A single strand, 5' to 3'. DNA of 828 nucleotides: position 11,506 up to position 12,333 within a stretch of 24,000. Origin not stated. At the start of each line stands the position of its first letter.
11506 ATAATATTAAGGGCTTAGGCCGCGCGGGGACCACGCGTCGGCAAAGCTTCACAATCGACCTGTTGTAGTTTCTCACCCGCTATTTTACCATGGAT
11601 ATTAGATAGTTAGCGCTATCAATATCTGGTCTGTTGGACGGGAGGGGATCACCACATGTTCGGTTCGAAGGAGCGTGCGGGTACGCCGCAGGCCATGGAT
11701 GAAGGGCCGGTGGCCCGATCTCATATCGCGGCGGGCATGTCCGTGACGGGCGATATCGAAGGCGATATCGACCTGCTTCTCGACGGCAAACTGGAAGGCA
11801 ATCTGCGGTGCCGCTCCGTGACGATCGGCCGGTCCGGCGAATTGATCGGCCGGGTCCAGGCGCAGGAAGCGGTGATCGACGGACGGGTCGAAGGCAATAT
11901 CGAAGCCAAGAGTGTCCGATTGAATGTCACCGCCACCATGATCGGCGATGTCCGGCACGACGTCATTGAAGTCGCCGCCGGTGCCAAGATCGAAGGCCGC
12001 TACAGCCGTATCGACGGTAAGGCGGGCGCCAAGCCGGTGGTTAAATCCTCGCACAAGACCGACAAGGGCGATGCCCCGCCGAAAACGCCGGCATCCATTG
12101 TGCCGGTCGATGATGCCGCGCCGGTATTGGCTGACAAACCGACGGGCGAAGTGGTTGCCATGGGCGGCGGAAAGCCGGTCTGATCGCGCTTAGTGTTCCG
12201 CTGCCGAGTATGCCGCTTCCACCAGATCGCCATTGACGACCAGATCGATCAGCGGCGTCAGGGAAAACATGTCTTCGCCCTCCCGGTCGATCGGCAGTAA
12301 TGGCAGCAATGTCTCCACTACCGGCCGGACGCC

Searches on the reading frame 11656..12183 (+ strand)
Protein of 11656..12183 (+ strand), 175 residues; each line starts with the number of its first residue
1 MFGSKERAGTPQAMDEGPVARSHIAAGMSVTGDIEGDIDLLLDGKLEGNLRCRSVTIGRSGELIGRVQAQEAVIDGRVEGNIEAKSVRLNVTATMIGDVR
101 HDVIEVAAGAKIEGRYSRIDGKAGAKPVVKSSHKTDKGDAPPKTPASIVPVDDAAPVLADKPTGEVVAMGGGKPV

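Call 3: search_protein_families(library=pfam, proteins=[window:11656-12183:+], max_evalue=0.1)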
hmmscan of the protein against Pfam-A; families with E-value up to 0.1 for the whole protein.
window:11656-12183:+ (175 aa): 1 family
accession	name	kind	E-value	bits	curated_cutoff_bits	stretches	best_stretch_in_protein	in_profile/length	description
PF04519.19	Bactofilin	-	1.9e-21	76.6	27.9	1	23-116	2-97/98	Polymer-forming cytoskeletal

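Call 4: search_protein_families(library=ncbifam, proteins=[window:11656-12183:+], max_evalue=0.1)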
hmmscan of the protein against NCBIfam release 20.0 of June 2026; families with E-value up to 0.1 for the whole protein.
window:11656-12183:+ (175 aa): 0 families
